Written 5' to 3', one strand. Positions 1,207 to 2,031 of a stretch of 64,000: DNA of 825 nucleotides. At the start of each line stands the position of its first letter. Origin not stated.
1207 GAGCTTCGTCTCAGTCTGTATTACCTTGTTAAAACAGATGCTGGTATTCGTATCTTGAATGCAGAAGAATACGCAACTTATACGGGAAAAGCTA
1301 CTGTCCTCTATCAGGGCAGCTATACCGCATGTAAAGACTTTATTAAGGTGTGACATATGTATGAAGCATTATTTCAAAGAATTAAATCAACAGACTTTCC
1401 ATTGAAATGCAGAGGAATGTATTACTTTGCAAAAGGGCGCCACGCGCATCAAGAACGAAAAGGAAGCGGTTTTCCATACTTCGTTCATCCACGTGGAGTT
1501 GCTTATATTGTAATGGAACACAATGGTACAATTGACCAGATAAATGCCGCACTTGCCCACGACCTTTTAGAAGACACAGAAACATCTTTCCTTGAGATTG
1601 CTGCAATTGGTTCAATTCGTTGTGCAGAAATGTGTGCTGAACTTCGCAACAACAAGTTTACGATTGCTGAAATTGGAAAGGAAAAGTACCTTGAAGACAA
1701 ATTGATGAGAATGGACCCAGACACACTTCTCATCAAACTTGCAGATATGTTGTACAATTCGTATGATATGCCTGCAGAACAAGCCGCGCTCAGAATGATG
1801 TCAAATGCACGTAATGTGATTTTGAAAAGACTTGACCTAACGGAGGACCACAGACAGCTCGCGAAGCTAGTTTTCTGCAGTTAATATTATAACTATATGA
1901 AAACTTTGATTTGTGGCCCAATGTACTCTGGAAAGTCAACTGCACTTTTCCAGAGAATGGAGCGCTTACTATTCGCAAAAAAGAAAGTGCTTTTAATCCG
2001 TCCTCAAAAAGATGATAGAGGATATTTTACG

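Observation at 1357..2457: Small alarmone hydrolase next to thymidine kinase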

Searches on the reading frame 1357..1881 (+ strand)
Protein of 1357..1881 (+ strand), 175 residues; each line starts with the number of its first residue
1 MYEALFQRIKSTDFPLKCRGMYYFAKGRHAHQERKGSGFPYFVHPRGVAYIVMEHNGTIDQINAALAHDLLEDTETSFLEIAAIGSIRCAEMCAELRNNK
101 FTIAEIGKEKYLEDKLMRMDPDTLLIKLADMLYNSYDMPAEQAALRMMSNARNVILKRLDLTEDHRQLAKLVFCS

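Call 3: search_protein_families(library=pfam, proteins=[window:1357-1881:+], max_evalue=0.1)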
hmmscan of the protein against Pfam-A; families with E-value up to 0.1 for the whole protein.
window:1357-1881:+ (175 aa): 2 families
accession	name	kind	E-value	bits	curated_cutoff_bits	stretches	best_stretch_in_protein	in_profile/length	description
PF13328.12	HD_4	-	1.6e-08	34.8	27.2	1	23-98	3-76/156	HD domain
PF01966.28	HD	-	0.00069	20.3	22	1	41-160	1-111/116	HD domain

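Call 4: search_protein_families(library=phrogs, proteins=[window:1357-1881:+], max_evalue=0.01)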
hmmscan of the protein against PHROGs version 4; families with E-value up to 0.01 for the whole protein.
window:1357-1881:+ (175 aa): 2 families
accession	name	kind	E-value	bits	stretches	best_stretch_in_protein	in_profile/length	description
phrog_990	-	other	8.3e-16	59.2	1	21-135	158-266/374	metal-dependent phosphohydrolase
phrog_32047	-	other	7.8e-10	39.5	1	30-83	38-92/301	phosphohydrolase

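Call 5: search_protein_families(library=ncbifam, proteins=[window:1357-1881:+], max_evalue=0.1)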
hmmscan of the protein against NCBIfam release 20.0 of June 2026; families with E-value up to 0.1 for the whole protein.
window:1357-1881:+ (175 aa): 2 families
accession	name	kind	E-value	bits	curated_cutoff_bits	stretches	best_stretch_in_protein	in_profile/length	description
TIGR00691.1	spoT_relA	subfamily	1.4e-15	56.7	499.2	1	22-134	2-118/687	RelA/SpoT family protein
NF008303.0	PRK11092.1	equivalog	5.4e-10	38.1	947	1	18-136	23-145/702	bifunctional GTP diphosphokinase/guanosine-3',5'-bis pyrophosphate 3'-pyrophosphohydrolase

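Call 6: search_solved_structures(query=window:1357-1881:+, max_evalue=1, show_alignments=4)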
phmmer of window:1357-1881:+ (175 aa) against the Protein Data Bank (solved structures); distinct sequences matched with E-value up to 1: 23.
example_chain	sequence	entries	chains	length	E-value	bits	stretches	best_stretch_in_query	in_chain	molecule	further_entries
3nr1_A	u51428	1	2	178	1.9e-12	51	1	24-138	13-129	HD domain-containing protein 3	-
5vxa_A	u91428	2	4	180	1.8e-11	47.7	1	24-138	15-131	Guanosine-3',5'-bis(diphosphate) 3'-pyrophosphohydrolase MESH1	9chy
8fr8_I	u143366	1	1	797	7.8e-09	39.2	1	20-138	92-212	GTP pyrophosphokinase RelA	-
5xnx_A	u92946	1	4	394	3.3e-07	33.9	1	21-138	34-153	Bifunctional (p)ppGpp synthase/hydrolase RelA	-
4yf1_A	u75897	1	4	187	4e-07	33.6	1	28-114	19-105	Lmo0812 protein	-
9s6k_B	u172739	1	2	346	5.9e-07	33.1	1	27-154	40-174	GTP pyrophosphokinase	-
7qoc_A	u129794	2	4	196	7.5e-07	32.7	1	24-135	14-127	Guanosine polyphosphate pyrophosphohydrolases/synthetases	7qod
8acu_A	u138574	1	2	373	1.7e-06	31.6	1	21-150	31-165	GTP pyrophosphokinase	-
7qoe_A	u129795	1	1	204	1.8e-06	31.5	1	22-138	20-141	HDc domain-containing protein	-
7ohg_A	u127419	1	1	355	2.3e-06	31.2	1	16-136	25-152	Guanosine-3',5'-bis(Diphosphate) 3'-pyrophosphohydrolase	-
6s2t_A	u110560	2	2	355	2.3e-06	31.1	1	16-136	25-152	(P)ppGpp synthetase I, SpoT/RelA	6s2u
6s2v_A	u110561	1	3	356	2.3e-06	31.1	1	16-136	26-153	(P)ppGpp synthetase I, SpoT/RelA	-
7oiw_A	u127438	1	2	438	3.3e-06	30.6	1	21-140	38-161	GTP pyrophosphokinase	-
6yxa_A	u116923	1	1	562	3.5e-06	30.6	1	21-139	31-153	GTP pyrophosphokinase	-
6yvc_A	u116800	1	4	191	2.2e-05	28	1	18-139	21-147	Bifunctional (P)ppGpp synthetase/guanosine-3',5'-bis(Diphosphate) 3'-pyrophosphohydrolase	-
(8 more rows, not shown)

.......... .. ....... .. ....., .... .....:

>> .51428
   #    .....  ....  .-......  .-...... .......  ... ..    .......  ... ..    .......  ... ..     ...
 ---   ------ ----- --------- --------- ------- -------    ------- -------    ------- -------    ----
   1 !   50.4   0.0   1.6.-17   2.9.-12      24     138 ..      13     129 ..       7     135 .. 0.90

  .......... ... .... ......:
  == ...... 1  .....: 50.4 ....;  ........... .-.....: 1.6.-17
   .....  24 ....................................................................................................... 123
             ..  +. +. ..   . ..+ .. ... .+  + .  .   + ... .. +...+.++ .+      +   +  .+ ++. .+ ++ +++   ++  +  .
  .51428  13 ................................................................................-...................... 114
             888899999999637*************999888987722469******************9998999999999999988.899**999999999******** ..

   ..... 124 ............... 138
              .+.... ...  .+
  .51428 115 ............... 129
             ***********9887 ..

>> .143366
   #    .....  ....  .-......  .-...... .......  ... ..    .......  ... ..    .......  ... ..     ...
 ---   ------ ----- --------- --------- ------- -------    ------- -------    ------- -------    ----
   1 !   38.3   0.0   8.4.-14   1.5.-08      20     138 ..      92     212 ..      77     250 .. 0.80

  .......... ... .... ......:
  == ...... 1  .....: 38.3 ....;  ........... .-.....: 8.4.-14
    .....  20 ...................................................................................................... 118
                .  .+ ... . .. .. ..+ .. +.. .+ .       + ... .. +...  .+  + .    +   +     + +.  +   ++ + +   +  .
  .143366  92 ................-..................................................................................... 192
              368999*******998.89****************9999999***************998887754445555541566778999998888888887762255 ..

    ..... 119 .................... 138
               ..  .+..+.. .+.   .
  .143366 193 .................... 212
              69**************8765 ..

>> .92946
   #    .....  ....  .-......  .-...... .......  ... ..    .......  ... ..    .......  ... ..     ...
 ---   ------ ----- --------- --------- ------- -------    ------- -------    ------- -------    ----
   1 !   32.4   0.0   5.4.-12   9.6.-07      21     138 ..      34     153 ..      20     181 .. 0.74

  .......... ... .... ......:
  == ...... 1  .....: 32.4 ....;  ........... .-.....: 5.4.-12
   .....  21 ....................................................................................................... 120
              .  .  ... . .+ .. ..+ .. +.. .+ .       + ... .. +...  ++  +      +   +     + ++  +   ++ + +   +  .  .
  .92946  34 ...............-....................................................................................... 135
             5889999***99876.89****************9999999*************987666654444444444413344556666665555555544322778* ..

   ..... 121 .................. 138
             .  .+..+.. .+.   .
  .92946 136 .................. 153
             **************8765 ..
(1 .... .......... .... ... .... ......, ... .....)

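Call 11: find_homologous_proteins(query=window:1357-1881:+, max_evalue=0.001)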
Query window:1357-1881:+ (175 aa): 136 proteins with E <= 0.001 among 211 candidates; the best 120 are listed.
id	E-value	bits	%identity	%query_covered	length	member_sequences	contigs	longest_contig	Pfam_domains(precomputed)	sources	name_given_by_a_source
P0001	2.6e-110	384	97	100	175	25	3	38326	PF13328.13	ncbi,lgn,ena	-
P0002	6.3e-105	366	93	100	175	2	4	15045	PF13328.13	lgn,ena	-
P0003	5.6e-95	334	86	100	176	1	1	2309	PF13328.13,PF01966.29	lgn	-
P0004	2.4e-91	322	82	99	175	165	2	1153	PF13328.13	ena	-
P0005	6.7e-83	295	76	99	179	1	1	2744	PF13328.13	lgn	-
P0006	2.4e-82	293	76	99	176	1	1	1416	PF13328.13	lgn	-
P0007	1.3e-78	281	75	99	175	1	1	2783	PF13328.13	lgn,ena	-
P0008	6.7e-78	279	73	99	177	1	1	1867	PF13328.13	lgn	-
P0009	9.2e-78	278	70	100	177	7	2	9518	PF13328.13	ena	-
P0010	3.3e-76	273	80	89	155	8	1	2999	PF13328.13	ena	-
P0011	1.1e-75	271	74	99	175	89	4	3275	PF13328.13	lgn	-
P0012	2.1e-75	270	72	99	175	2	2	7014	PF13328.13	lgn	-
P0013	4.9e-75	269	71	99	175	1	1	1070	PF13328.13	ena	-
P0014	5.7e-75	269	71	99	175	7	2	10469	PF13328.13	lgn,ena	-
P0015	8.0e-75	268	71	99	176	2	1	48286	PF13328.13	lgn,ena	-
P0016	8.4e-75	268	72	99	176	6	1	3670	PF13328.13,PF01966.29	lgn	-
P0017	1.7e-74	267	70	99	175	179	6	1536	PF13328.13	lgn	-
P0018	2.7e-74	267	71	98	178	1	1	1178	PF13328.13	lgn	-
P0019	9.2e-74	265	68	100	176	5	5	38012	PF13328.13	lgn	-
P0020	1.5e-73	264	71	99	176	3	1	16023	PF13328.13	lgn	-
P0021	2.0e-73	264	71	98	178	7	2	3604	PF13328.13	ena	-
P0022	2.9e-73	263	71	98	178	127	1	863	PF13328.13,PF01966.29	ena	-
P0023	4.3e-73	263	69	99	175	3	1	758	PF13328.13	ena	-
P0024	1.1e-71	258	67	99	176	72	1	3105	PF13328.13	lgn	-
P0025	1.9e-71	258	68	98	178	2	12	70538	PF13328.13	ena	-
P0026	3.0e-71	257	66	100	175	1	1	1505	PF13328.13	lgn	-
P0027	4.4e-71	256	69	99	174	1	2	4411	PF13328.13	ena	-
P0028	4.9e-71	256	68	98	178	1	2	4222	PF13328.13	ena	-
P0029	6.7e-71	256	68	99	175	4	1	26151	PF13328.13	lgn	-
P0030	9.9e-71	255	72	90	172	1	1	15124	PF13328.13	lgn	-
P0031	3.7e-70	253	67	99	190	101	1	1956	PF13328.13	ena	-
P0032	2.1e-69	251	66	99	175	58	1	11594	PF13328.13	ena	-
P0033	2.1e-69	251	67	100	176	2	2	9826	PF13328.13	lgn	-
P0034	3.2e-69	250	84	81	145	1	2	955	PF13328.13,PF01966.29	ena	-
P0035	1.9e-68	248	66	100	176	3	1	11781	PF13328.13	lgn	-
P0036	4.1e-68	247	66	99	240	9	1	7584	PF13328.13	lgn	-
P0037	1.5e-66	242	63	99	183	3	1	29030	PF13328.13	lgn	-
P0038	2.3e-66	241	66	97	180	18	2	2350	PF13328.13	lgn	-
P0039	8.9e-66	239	64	100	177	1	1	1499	PF13328.13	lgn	-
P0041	1.4e-63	232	63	93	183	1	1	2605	PF13328.13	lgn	-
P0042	1.8e-63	232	64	97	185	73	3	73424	PF13328.13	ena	-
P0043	2.3e-63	231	61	100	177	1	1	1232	PF13328.13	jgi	jgi:(p)ppGpp synthase/HD superfamily hydrolase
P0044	4.3e-63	230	62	99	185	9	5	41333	PF13328.13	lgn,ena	-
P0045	1.1e-62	229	61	100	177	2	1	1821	PF13328.13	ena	-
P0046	8.1e-62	226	61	99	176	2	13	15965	PF13328.13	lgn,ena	-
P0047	2.0e-61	225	60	99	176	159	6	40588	PF13328.13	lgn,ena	-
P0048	4.3e-61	224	64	97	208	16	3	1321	PF13328.13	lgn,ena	-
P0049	4.4e-61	224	66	90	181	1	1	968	PF13328.13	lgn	-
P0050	8.5e-61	223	57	99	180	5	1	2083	PF13328.13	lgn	-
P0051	9.4e-61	223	59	99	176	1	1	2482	PF13328.13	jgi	jgi:(p)ppGpp synthase/HD superfamily hydrolase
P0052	1.0e-60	223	60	99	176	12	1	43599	PF13328.13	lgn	-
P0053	1.4e-60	222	60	99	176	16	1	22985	PF13328.13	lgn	-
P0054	2.1e-60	222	62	90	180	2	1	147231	PF13328.13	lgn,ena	-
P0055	2.6e-60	221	59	99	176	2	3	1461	PF13328.13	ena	-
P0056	3.6e-60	221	59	99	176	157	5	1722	PF13328.13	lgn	-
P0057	9.4e-60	219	59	98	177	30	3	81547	PF13328.13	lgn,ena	-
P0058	9.9e-60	219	59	99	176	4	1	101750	PF13328.13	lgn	-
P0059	1.3e-59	219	58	96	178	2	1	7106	PF13328.13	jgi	jgi:GTP pyrophosphokinase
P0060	2.1e-59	218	59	98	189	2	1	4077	PF13328.13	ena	-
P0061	2.4e-59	218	60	96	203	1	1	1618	PF13328.13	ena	-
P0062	2.5e-59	218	61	97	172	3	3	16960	PF13328.13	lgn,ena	-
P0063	2.5e-59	218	62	93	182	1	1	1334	PF13328.13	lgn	-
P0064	5.0e-59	217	66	83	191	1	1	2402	PF13328.13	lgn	-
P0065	6.5e-59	217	60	96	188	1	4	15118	PF13328.13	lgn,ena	-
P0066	2.6e-58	215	66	87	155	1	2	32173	PF13328.13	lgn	-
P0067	4.4e-58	214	57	96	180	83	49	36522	PF13328.13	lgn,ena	-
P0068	5.6e-58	214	61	91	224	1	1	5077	PF13328.13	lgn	-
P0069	5.9e-58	214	58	100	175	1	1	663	PF13328.13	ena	-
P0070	7.9e-58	213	58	96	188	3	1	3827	PF13328.13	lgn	-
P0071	1.7e-57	212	56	96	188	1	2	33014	PF13328.13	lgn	-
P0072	1.7e-57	212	57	96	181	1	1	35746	PF13328.13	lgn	-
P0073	1.9e-57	212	66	87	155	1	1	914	PF13328.13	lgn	-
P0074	3.0e-57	211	63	87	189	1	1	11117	PF13328.13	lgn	-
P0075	4.2e-57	211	58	94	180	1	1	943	PF13328.13,PF01966.29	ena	-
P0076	4.4e-57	211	57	96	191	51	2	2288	PF13328.13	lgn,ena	-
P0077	8.5e-57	210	56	96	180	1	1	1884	PF13328.13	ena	-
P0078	1.0e-56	210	56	99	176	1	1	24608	PF13328.13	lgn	-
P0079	1.1e-56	210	57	96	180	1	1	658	PF13328.13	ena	-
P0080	3.0e-56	208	57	96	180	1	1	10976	PF13328.13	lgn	-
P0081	9.1e-55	203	65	87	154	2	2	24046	PF13328.13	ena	-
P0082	1.1e-54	203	56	96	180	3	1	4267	PF13328.13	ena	-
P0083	2.4e-54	202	55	96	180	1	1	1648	PF13328.13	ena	-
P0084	2.8e-54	202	56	96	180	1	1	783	PF13328.13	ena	-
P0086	5.6e-54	201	54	98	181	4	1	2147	PF13328.13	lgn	-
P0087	6.6e-54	200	55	98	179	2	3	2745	PF13328.13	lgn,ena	-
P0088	1.2e-53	200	55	98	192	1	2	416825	PF13328.13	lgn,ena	-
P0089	2.2e-53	199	54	98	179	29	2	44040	PF13328.13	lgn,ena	-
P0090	2.5e-53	199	54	99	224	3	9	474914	PF13328.13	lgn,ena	-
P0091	3.3e-51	192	54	100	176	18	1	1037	PF13328.13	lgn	-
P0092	5.5e-51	191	58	88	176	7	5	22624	PF13328.13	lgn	-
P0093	5.0e-49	185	54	100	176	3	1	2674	PF13328.13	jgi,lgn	jgi:guanosine-3',5'-bis(diphosphate) 3'-pyrophosphohydrolase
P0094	2.2e-48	183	52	100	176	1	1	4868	PF13328.13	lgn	-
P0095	3.0e-48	182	52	100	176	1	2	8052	PF13328.13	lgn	-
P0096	3.9e-48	182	56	90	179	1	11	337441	PF13328.13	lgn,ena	-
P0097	5.7e-48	181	52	98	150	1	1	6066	PF13328.13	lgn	-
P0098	5.8e-48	181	51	100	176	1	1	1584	PF13328.13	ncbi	-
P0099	7.7e-48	181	50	100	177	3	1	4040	PF13328.13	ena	-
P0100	8.0e-48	181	51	100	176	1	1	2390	PF13328.13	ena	-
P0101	9.6e-48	180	51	100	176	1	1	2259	PF13328.13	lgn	-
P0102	1.1e-47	180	51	100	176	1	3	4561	PF13328.13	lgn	-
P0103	1.1e-47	180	51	100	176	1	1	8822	PF13328.13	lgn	-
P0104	1.3e-47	180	51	100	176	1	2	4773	PF13328.13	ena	-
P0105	1.4e-47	180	51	100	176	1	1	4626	PF13328.13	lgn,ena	-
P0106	1.5e-47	180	51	100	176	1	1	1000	PF13328.13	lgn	-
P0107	1.5e-47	180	53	100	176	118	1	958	PF13328.13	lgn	-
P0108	2.9e-47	179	51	100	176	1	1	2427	PF13328.13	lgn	-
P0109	4.4e-47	178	53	100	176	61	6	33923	PF13328.13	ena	-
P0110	8.2e-47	177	51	100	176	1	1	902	PF13328.13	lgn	-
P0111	1.5e-46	177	51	100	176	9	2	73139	PF13328.13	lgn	-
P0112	1.8e-46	176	52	96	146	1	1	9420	PF13328.13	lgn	-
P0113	3.9e-46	175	53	97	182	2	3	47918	PF13328.13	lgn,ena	-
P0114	4.1e-46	175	50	100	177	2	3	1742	PF13328.13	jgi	jgi:GTP pyrophosphokinase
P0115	9.3e-46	174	50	98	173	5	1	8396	PF13328.13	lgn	-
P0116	2.1e-45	173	49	100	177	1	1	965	PF13328.13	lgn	-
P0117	3.9e-45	172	79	55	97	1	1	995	PF13328.13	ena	-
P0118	5.5e-45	171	49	100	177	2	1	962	PF13328.13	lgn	-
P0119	7.6e-45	171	49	100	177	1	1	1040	PF13328.13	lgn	-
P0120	9.9e-45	171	53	86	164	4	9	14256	PF13328.13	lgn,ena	-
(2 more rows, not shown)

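Call 13: find_encoding_contigs(protein=window:1357-1881:+, flank=6000, max_places=6)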
Protein window:1357-1881:+ (175 aa): 24 contigs read that carry it; 6 places shown.
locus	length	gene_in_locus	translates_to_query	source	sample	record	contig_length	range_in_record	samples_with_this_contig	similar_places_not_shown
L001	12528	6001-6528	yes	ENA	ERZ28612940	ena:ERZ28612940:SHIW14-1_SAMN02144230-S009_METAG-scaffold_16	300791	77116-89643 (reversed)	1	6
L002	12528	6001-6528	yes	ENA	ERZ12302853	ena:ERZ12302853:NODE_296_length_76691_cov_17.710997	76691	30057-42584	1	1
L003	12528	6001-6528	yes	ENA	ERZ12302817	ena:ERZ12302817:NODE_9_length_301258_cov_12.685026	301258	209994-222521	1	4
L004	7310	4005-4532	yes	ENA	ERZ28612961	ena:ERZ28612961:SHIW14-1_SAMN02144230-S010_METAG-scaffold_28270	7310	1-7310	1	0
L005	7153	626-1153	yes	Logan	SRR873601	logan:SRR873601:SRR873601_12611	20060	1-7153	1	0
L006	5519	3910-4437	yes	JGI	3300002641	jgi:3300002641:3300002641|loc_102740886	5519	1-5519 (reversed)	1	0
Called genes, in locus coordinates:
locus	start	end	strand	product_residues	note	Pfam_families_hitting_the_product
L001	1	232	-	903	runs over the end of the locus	-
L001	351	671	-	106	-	-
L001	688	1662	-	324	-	PF02739:5_3_exonuc_N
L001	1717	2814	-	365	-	-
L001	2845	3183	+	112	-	-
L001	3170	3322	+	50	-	-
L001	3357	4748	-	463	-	-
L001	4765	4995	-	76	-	-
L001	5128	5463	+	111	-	-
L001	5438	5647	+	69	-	-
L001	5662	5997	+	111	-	-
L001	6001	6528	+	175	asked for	PF13328:HD_4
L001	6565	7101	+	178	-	PF00265:TK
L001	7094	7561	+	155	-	-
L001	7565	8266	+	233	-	-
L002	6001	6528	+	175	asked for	PF13328:HD_4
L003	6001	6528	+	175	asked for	PF13328:HD_4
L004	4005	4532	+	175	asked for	PF13328:HD_4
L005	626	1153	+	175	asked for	PF13328:HD_4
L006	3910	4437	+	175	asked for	PF13328:HD_4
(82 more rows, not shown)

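Call 14: find_encoding_contigs(protein=P0090, flank=6000, max_places=4)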
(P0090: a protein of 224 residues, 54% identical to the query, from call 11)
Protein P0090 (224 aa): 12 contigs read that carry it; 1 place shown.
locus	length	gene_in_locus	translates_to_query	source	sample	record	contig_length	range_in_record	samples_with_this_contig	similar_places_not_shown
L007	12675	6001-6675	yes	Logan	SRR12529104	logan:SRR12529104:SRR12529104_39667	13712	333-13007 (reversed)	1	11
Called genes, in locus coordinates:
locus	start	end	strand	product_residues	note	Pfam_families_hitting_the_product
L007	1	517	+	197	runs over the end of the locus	-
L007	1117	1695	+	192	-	-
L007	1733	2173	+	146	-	-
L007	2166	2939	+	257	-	PF19062:DUF5758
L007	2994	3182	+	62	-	-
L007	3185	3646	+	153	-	-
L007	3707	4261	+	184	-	-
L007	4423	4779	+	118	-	-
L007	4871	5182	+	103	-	-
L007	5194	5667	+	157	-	-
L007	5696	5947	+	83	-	-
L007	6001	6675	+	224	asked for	PF13328:HD_4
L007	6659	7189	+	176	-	-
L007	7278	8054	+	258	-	-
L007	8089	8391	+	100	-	-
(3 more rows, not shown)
